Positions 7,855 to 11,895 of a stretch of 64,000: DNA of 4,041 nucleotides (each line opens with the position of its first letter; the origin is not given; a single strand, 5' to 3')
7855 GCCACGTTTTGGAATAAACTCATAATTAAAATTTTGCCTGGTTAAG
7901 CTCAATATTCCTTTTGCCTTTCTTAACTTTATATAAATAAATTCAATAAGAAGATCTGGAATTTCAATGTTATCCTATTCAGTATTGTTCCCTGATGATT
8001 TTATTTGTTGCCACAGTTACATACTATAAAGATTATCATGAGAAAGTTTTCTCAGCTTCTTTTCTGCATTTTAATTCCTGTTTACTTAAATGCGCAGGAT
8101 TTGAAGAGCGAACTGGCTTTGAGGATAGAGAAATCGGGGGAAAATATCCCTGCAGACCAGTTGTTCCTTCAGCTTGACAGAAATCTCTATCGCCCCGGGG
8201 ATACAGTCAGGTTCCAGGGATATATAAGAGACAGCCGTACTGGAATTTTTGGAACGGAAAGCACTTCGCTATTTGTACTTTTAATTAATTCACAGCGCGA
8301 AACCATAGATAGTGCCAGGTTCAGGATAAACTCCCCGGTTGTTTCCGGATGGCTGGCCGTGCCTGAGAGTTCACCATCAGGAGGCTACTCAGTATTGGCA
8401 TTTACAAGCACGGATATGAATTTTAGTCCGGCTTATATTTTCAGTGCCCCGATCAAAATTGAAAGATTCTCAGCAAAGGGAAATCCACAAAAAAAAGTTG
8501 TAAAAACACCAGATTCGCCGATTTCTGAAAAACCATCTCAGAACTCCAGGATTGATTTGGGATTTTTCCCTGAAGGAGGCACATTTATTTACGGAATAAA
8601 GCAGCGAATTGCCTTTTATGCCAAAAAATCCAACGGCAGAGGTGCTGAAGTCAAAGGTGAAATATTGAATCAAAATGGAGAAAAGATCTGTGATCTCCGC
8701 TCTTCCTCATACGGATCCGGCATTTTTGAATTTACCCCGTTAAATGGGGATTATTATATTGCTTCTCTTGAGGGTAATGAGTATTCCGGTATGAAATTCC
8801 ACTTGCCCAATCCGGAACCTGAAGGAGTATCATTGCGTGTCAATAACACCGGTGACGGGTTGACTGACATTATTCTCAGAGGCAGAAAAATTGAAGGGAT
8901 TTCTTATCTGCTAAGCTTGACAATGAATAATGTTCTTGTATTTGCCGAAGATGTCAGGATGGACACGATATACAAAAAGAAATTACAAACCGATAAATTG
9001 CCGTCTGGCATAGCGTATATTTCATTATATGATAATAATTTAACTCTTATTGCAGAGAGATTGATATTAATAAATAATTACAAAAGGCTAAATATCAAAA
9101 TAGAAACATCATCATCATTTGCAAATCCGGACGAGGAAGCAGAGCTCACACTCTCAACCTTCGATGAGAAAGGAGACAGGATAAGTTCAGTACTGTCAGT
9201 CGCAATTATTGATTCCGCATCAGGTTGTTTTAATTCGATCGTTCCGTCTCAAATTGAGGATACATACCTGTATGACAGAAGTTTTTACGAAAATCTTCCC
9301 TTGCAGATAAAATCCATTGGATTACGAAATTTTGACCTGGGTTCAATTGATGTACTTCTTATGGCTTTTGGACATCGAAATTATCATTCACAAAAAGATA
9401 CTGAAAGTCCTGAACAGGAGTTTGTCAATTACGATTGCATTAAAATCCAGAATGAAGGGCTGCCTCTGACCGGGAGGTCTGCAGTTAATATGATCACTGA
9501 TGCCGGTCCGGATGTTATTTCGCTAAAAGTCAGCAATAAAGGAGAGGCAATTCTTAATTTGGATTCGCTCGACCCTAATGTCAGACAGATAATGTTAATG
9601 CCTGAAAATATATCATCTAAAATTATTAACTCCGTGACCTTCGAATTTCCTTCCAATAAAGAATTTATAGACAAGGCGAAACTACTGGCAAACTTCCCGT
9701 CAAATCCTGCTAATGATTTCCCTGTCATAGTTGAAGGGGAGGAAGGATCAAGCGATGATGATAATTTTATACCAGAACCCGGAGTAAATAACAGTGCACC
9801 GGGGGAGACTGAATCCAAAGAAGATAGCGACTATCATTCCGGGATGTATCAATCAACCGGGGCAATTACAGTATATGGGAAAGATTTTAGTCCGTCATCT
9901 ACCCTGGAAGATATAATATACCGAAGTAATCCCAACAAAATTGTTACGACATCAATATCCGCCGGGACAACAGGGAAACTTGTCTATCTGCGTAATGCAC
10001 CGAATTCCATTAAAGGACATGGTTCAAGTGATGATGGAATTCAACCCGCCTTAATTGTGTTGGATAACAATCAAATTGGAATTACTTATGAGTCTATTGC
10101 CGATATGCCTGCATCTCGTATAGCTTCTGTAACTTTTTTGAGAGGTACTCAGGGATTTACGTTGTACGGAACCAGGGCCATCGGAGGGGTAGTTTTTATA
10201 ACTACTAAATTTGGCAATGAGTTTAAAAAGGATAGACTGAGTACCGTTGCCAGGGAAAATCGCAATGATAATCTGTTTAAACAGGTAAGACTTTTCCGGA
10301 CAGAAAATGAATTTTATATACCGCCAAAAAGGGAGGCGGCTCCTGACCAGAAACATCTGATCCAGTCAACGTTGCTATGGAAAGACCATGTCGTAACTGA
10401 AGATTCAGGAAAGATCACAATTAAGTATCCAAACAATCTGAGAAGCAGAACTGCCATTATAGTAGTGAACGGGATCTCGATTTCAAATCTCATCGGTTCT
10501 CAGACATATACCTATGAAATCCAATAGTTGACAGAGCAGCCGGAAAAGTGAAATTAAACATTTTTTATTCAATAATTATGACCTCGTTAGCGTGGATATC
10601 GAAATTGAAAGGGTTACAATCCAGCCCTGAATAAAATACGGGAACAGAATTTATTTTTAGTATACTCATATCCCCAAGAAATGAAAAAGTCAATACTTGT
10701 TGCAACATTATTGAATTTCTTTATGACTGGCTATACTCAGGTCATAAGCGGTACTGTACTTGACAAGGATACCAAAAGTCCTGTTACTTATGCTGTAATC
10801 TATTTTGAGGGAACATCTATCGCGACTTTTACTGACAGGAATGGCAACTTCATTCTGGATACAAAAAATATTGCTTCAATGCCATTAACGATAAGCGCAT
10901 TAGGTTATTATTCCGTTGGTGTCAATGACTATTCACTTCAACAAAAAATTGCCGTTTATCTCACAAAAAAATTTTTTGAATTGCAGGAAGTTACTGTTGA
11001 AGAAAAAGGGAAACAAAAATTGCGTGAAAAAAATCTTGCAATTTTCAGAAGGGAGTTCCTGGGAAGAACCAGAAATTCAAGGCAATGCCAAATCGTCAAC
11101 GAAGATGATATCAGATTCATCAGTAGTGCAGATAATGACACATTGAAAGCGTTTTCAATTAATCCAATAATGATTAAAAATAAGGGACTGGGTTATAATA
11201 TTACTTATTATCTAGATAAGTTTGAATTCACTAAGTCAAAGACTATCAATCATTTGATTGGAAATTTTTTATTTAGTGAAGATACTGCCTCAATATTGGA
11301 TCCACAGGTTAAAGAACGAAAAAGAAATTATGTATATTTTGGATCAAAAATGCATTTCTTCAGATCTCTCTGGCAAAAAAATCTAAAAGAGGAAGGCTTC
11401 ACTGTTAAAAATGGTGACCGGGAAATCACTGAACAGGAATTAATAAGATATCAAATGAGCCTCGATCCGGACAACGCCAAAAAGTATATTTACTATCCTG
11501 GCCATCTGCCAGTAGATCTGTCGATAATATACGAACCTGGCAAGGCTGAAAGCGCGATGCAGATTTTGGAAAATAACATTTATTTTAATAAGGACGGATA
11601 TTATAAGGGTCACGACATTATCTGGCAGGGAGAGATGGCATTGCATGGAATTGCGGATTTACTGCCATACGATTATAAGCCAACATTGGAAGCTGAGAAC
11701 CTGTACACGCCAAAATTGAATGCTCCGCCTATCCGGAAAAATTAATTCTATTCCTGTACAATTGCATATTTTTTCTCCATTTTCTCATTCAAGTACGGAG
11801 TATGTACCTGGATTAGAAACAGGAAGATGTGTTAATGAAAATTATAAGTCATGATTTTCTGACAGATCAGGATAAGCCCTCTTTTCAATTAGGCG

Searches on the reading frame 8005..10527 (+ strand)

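Call 69: search_protein_families(library=pfam, proteins=[window:8005-10527:+], max_evalue=0.00001)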
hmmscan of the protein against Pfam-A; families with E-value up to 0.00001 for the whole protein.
window:8005-10527:+ (840 aa): 1 family
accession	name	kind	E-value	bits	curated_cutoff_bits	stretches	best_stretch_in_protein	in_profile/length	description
PF01835.25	MG2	-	1.3e-10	42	32.8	1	53-134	2-82/96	MG2 domain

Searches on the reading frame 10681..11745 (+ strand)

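Call 69: search_protein_families(library=pfam, proteins=[window:10681-11745:+], max_evalue=0.00001)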
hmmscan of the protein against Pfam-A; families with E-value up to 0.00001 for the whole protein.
window:10681-11745:+ (354 aa): 2 families
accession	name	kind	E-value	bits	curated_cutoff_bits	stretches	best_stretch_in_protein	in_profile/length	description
PF13715.12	CarbopepD_reg_2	-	1.1e-13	51.4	32.2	1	22-106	1-88/88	CarboxypepD_reg-like domain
PF13620.12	CarboxypepD_reg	-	1.4e-08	35.4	32.3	1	22-87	2-70/82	Carboxypeptidase regulatory-like domain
